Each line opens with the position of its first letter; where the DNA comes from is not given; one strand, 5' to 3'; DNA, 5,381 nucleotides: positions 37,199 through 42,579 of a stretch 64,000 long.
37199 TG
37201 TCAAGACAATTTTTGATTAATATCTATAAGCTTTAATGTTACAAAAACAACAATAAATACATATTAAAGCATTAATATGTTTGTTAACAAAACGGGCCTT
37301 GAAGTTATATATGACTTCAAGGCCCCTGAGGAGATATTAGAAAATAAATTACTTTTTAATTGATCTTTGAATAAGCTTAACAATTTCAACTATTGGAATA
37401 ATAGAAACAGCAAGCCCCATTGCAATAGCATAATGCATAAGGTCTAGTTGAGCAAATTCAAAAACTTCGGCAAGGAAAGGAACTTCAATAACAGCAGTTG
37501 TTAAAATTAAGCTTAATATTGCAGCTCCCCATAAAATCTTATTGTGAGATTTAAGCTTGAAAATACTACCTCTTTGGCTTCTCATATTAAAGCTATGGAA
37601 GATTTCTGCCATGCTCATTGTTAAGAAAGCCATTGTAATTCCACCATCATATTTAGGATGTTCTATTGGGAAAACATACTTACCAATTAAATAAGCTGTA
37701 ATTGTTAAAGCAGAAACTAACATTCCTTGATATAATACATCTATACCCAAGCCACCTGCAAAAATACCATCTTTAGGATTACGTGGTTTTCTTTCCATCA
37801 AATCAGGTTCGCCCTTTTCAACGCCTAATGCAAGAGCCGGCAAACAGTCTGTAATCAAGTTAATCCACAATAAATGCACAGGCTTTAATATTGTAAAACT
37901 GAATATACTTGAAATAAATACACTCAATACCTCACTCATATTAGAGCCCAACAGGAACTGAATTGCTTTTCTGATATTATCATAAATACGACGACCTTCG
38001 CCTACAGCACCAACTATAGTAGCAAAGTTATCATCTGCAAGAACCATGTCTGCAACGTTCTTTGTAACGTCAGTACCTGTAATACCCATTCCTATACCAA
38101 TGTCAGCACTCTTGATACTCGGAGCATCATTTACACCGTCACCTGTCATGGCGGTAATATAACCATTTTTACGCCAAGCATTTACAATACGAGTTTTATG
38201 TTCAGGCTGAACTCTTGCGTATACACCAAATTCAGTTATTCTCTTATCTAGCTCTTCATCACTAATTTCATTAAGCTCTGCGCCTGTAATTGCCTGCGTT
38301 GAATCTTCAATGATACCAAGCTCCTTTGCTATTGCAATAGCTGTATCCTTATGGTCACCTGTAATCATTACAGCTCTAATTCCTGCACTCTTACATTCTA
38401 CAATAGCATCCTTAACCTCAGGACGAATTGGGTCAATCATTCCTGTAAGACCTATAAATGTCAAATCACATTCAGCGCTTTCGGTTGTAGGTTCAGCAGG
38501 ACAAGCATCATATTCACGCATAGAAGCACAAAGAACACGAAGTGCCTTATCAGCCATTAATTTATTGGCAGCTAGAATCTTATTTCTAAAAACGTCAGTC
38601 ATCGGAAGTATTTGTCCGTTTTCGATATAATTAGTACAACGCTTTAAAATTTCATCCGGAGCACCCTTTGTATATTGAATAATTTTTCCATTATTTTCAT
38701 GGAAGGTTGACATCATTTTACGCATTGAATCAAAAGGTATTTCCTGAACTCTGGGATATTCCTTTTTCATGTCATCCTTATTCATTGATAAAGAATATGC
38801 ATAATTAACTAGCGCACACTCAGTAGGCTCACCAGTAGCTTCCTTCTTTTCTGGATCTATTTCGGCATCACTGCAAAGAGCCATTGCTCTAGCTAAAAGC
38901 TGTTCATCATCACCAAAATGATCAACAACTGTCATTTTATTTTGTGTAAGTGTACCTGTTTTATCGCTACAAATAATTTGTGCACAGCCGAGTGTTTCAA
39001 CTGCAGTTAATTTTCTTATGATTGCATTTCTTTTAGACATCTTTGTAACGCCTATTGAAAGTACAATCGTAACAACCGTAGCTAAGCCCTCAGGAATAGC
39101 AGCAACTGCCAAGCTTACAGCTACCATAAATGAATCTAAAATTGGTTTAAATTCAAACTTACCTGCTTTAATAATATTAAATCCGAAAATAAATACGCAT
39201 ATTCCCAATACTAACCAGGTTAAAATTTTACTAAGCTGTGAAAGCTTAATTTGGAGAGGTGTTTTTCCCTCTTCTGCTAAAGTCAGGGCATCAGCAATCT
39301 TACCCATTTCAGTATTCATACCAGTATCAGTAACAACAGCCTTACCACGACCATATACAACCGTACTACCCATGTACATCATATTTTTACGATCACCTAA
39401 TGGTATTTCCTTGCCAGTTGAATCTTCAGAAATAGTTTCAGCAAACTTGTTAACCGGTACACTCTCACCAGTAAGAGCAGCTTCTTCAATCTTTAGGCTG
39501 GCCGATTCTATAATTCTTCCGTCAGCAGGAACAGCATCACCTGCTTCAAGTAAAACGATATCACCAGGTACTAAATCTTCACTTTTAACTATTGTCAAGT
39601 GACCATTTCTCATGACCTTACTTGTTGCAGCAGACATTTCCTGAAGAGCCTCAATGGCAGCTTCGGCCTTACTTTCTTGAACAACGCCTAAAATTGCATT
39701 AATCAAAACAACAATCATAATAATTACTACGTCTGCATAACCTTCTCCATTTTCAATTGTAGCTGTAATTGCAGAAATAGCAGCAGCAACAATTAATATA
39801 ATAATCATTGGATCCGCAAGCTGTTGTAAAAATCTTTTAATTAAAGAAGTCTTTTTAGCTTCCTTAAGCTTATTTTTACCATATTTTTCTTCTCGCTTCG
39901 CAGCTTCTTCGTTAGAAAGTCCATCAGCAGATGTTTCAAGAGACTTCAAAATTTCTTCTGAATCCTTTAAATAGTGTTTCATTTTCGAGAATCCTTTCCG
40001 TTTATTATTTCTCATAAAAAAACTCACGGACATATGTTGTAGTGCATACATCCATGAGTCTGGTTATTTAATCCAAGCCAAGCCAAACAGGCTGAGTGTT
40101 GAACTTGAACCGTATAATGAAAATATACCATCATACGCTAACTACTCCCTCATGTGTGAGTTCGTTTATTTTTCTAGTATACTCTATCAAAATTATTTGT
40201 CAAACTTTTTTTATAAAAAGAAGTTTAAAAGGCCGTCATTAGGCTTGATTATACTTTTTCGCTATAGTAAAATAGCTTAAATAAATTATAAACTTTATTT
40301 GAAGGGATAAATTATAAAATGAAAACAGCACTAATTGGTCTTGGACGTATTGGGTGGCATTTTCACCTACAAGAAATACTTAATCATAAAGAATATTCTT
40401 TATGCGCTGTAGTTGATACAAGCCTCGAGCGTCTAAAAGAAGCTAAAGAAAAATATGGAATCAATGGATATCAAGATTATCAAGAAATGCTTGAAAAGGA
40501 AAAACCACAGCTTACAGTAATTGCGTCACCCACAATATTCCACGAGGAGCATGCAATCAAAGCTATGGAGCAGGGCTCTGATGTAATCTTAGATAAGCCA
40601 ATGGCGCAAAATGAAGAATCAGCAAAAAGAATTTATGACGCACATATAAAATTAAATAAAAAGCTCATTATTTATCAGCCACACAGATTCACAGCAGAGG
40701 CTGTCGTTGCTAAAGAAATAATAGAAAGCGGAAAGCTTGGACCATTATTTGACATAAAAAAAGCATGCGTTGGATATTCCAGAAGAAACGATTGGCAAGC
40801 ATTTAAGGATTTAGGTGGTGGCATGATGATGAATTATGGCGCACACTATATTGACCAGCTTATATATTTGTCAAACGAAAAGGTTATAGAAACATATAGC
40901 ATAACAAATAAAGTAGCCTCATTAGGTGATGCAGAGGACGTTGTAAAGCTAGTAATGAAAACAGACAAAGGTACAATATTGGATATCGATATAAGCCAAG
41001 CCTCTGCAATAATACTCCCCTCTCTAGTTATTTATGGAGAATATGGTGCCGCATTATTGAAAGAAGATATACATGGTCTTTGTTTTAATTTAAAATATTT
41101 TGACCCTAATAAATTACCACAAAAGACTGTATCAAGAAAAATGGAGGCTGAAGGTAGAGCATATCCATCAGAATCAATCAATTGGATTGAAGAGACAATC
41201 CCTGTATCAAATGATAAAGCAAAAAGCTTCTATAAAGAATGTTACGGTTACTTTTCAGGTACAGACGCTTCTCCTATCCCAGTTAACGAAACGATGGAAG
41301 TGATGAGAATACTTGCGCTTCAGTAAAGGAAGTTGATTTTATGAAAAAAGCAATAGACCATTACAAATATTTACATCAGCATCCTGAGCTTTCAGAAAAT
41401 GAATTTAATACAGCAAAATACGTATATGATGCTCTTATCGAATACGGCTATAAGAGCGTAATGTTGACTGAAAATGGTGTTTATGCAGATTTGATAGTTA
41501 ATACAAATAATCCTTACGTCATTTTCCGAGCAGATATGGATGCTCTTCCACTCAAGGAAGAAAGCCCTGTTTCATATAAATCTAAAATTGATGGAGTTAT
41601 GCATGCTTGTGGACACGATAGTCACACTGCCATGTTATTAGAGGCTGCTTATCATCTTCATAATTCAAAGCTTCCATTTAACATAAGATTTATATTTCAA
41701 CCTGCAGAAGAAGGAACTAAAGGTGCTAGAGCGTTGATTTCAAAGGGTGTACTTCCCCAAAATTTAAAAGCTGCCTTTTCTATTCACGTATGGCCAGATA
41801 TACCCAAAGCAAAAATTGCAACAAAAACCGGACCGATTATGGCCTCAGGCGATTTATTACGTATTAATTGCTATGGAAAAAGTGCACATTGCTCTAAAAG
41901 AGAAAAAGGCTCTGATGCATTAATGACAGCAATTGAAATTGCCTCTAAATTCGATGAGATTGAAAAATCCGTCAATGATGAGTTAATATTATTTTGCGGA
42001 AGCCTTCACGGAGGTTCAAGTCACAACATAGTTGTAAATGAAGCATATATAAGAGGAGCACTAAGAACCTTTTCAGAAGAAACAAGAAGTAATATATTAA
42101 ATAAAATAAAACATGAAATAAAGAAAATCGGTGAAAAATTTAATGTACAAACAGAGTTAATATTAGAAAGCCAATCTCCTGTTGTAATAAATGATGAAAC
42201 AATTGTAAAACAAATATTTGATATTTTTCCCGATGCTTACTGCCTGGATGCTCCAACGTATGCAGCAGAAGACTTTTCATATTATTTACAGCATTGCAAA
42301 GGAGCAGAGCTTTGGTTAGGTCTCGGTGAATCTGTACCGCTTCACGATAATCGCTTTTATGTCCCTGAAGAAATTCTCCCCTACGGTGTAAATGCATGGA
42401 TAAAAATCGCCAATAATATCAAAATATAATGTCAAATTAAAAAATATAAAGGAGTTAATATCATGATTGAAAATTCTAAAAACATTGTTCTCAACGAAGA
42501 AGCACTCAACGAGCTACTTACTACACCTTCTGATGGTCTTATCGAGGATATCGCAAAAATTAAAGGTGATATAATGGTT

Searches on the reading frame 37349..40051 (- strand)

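Call 7: search_protein_families(library=ncbifam, proteins=[window:37349-40051:-], max_evalue=0.00001)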
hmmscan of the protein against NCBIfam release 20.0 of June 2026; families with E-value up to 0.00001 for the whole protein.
window:37349-40051:- (900 aa): 19 families
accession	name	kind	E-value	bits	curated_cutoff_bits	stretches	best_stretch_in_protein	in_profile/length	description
TIGR01522.1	ATPase-IIA2_Ca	equivalog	1.4e-199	664.9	798.3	1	32-897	10-852/854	calcium-transporting P-type ATPase, PMR1-type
TIGR01116.1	ATPase-IIA1_Ca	equivalog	7.7e-195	649.4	703.4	1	75-896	2-799/799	calcium-translocating P-type ATPase, SERCA-type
TIGR01523.1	ATPase-IID_K-Na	equivalog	7.1e-161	537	645.05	3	400-802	451-869/997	potassium/sodium efflux P-type ATPase, fungal-type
TIGR01517.1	ATPase-IIB_Ca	equivalog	8.4e-161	537.1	507.05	1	17-894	27-879/882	calcium-translocating P-type ATPase, PMCA-type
TIGR01106.1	ATPase-IIC_X-K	subfamily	2.9e-142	475.6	946.1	3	19-383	11-370/997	Na,H/K antiporter P-type ATPase subunit alpha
TIGR01524.1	ATPase-IIIB_Mg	equivalog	6.3e-135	451.1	610.75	1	18-805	7-771/867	magnesium-translocating P-type ATPase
TIGR01647.1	ATPase-IIIA_H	equivalog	1.4e-131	440.1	615.5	1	44-854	1-752/755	plasma-membrane proton-efflux P-type ATPase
NF011702.0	PRK15122.1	subfamily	1.3e-121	407.2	975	1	14-893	19-897/907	magnesium-translocating P-type ATPase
TIGR01494.1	ATPase_P-type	subfamily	1.2e-99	334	62.3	4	607-720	362-469/478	HAD-IC family P-type ATPase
TIGR01657.1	P-ATPase-V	hypoth_equivalog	7e-75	252.3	618.25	3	10-375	104-466/1055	ATP13A2 family polyamine export P-type ATPase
TIGR01525.1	ATPase-IB_hvy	subfamily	2.6e-72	244.5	346.25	2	86-583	4-429/560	heavy metal translocating P-type ATPase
TIGR01512.1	ATPase-IB2_Cd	subfamily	4.5e-53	180.7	313.5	3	88-378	6-255/494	cadmium family heavy metal-translocating P-type ATPase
TIGR01511.1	ATPase-IB1_Cu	subfamily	1e-47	163.3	397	3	79-394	17-298/542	copper-translocating P-type ATPase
TIGR01497.1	kdpB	equivalog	4.3e-41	140.8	527.9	2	83-491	43-420/675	potassium-transporting ATPase subunit KdpB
NF008262.1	PRK11033.1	equivalog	1.3e-40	139.6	1005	3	89-392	184-464/731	zinc/cadmium/mercury/lead-transporting ATPase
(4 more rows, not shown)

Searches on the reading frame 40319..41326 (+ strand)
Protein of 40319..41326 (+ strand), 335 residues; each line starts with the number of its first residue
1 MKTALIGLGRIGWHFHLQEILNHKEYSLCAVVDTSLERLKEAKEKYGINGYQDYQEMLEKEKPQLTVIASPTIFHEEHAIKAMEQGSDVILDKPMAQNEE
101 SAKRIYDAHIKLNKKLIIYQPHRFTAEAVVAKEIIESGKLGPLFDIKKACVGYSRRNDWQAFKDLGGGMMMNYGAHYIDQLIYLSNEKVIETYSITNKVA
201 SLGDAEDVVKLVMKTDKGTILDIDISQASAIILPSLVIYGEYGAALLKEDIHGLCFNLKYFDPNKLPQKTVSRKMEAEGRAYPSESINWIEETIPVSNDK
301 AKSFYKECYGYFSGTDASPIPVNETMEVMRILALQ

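Call 7: search_protein_families(library=ncbifam, proteins=[window:40319-41326:+], max_evalue=0.00001)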
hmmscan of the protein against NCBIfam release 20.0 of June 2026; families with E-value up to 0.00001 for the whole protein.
window:40319-41326:+ (335 aa): 8 families
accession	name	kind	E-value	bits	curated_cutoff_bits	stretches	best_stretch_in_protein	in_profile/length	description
TIGR04380.1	myo_inos_iolG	equivalog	1.2e-30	106.5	355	1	1-230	2-234/330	inositol 2-dehydrogenase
NF040723.1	UDP-GlcNAcDh_Arch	equivalog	1.8e-30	106.5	450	1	1-219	1-211/302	UDP-N-acetylglucosamine 3-dehydrogenase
NF007574.0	PRK10206.1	equivalog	3.4e-19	69.1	352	1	2-243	4-243/345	oxidoreductase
NF052479.1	LevoglcsnDh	equivalog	3.5e-17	62.2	650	1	30-187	40-204/386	levoglucosan dehydrogenase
NF008607.0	PRK11579.1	subfamily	4.7e-15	55.4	330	1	2-333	6-331/346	oxidoreductase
NF052679.1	InsChiInosDhIolG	equivalog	6.8e-14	51.6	540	1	2-226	4-228/343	bifunctional inositol 2-dehydrogenase/D-chiro-inositol 1-dehydrogenase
NF041392.1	XylDh_Gfo6_Halo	equivalog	1.3e-09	37.4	350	1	2-187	18-214/350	D-xylose 1-dehydrogenase Gfo6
NF058563.1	BT_2159_fam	equivalog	8.1e-08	31.7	650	1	2-179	2-177/350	disaccharide 3-dehydrogenase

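Call 20: search_protein_families(library=pfam, proteins=[window:40319-41326:+], max_evalue=0.01)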
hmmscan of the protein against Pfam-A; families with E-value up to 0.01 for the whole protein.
window:40319-41326:+ (335 aa): 4 families
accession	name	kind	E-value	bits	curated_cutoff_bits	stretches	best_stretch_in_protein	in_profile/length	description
PF01408.29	GFO_IDH_MocA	-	3.9e-24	86.1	24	1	2-118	2-118/120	Oxidoreductase family, NAD-binding Rossmann fold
PF22725.1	GFO_IDH_MocA_C3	-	2.6e-16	60.2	27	1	131-244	4-122/124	GFO/IDH/MocA C-terminal domain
PF02894.22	GFO_IDH_MocA_C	-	7e-10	39.5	22.9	1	132-328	1-199/218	Oxidoreductase family, C-terminal alpha/beta domain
PF03435.24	Sacchrp_dh_NADP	-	0.0079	17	25.1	0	5-115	3-120/129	Saccharopine dehydrogenase NADP binding domain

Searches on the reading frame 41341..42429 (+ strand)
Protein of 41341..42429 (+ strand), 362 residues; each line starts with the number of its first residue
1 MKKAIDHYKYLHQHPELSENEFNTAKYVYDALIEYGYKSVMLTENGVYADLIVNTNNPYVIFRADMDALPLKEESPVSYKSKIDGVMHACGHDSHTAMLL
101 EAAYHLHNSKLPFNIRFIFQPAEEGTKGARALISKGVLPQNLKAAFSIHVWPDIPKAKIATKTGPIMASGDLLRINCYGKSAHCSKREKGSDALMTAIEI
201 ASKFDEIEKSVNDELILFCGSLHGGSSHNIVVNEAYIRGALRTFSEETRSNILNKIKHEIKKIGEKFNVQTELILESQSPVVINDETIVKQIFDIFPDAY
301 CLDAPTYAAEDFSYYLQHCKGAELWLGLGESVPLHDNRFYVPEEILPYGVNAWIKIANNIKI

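Call 7: search_protein_families(library=ncbifam, proteins=[window:41341-42429:+], max_evalue=0.00001)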
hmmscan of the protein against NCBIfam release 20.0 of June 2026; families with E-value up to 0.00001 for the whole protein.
window:41341-42429:+ (362 aa): 12 families
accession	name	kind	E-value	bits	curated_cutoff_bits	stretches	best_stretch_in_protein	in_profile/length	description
NF040868.1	carboxypep_CpsA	equivalog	1.2e-77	261.3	500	1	3-358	14-387/391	carboxypeptidase CpsA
TIGR01891.1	amidohydrolases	subfamily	2.9e-74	250.4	153.75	1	6-348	3-365/366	amidohydrolase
NF038260.1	ectoine_DoeB_2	equivalog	4.4e-66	223.3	550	1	2-357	6-376/378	N(2)-acetyl-L-2,4-diaminobutanoate deacetylase DoeB2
TIGR01910.1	DapE-ArgE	subfamily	1.7e-11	43.9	217.6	1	19-299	18-318/373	ArgE/DapE family deacylase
NF006365.0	PRK08588.1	subfamily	2.2e-11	43.7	289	1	19-298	24-315/383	succinyl-diaminopimelate desuccinylase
NF005602.0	PRK07338.1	equivalog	3.8e-10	38.9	357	1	173-283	208-318/409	hydrolase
TIGR01900.1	dapE-gram_pos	equivalog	1.6e-07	30.6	304.2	1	5-292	6-289/351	succinyl-diaminopimelate desuccinylase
NF006771.0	PRK09290.1-5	subfamily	5.4e-07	28.5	399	1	174-292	219-340/413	allantoate amidohydrolase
NF005710.0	PRK07522.1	subfamily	5.5e-07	29.1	412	1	93-263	111-287/391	acetylornithine deacetylase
NF006404.0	PRK08652.1-2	equivalog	2.7e-06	26.5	348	1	19-262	18-237/332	acetylornithine deacetylase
TIGR01879.1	hydantase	subfamily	4.3e-06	25.9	204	1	174-292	211-332/401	hydantoinase/carbamoylase family amidase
NF009555.0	PRK13004.1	equivalog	9.3e-06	24.8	321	0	173-264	186-285/399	YgeY family selenium metabolism-linked hydrolase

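Call 20: search_protein_families(library=pfam, proteins=[window:41341-42429:+], max_evalue=0.01)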
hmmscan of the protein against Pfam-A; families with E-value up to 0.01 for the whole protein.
window:41341-42429:+ (362 aa): 2 families
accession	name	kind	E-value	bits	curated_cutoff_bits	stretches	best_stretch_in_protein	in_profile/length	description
PF01546.33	Peptidase_M20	-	1.5e-34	120.2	24.6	1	61-358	1-205/206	Peptidase family M20/M25/M40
PF07687.19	M20_dimer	-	9.8e-10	38.8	21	1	174-266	10-105/107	Peptidase dimerisation domain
